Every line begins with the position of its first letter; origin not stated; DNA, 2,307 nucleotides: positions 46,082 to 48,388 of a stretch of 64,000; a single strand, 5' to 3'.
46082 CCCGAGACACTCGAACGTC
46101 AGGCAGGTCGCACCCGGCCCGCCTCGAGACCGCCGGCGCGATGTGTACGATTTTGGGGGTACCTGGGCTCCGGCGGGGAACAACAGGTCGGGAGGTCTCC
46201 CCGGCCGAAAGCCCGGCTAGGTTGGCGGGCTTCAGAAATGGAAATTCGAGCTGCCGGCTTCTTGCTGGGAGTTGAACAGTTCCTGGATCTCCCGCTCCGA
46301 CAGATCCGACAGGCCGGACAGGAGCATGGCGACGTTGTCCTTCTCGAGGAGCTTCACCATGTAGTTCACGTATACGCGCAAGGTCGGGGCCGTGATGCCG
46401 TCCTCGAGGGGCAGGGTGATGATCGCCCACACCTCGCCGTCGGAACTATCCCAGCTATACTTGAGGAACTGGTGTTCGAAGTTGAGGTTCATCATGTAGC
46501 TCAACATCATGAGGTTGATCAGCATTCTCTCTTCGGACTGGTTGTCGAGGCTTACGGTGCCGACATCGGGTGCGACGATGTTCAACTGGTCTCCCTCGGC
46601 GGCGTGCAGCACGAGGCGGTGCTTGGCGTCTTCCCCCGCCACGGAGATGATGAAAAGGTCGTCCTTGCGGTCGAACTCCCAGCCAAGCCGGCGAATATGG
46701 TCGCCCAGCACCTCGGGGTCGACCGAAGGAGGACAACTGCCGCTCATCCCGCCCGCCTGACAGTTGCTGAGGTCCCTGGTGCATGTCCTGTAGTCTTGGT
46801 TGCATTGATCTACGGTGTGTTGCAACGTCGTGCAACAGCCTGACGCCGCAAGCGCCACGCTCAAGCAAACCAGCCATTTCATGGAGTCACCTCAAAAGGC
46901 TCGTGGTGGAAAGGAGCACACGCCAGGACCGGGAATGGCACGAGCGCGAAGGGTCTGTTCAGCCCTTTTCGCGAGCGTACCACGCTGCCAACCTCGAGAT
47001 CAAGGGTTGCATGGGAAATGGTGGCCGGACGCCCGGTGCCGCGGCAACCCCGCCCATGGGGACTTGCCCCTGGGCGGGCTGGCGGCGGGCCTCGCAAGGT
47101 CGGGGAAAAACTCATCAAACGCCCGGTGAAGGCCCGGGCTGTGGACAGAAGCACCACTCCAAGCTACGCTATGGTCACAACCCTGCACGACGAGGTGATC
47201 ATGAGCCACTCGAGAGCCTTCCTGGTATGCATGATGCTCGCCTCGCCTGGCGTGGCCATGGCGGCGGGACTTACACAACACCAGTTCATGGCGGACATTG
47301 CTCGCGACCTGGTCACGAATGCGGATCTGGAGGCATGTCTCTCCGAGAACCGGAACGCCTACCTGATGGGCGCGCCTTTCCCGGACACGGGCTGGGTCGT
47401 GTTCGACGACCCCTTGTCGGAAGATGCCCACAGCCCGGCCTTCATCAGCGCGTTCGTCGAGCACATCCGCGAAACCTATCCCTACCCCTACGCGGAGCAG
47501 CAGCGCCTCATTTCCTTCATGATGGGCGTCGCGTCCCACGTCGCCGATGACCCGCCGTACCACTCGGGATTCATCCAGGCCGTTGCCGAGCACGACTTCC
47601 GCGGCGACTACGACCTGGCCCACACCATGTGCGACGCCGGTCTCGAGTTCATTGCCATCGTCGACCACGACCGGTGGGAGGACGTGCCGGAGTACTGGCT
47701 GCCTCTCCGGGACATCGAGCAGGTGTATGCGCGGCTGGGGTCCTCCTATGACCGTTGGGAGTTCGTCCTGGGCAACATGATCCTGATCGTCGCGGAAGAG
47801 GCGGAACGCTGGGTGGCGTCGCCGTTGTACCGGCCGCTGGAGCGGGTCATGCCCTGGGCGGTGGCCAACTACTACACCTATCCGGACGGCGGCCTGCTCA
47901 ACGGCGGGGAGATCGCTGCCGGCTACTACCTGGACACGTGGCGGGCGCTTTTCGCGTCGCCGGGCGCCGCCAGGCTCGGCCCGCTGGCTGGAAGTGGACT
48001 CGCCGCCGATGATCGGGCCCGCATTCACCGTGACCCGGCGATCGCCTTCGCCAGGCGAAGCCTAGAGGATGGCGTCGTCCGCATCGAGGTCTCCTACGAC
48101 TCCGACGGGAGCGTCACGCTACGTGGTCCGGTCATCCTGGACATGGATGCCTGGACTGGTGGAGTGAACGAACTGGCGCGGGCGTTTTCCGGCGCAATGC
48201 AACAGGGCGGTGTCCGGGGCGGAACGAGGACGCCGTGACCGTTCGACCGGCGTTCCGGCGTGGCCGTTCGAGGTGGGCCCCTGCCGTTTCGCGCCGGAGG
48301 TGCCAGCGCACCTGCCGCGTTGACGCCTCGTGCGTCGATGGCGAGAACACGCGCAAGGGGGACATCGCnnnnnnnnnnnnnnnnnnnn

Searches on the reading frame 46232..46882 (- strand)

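Call 15: search_protein_families(library=pfam, proteins=[window:46232-46882:-], max_evalue=0.01)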
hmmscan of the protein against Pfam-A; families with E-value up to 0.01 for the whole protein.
window:46232-46882:- (216 aa): 1 family
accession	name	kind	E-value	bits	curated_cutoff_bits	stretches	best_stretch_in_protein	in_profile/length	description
PF10722.14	YbjN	-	0.0012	19.5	22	1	56-179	2-117/126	Putative bacterial sensory transduction regulator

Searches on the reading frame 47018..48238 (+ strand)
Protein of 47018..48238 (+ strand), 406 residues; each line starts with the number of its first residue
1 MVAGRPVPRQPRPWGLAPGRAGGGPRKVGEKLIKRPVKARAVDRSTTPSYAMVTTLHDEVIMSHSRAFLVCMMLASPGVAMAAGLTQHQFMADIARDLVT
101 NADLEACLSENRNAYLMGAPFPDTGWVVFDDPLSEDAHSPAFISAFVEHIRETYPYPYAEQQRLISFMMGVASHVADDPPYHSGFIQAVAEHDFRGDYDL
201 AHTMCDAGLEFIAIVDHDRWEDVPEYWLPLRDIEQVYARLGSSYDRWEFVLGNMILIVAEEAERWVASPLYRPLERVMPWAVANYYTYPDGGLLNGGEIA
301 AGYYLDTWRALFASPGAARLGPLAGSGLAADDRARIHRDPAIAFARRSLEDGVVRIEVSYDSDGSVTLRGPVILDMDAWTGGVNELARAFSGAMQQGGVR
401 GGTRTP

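Call 15: search_protein_families(library=pfam, proteins=[window:47018-48238:+], max_evalue=0.01)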
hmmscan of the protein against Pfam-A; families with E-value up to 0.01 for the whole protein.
window:47018-48238:+ (406 aa): 1 family
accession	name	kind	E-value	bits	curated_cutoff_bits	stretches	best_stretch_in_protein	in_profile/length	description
PF00882.24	Zn_dep_PLPC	-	3.7e-11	43.7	26.8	1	90-216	4-127/167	Zinc dependent phospholipase C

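Call 91: search_protein_families(library=padloc, proteins=[window:47201-48238:+], max_evalue=0.001)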
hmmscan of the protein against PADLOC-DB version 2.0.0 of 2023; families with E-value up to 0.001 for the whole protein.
window:47201-48238:+ (345 aa): 0 families
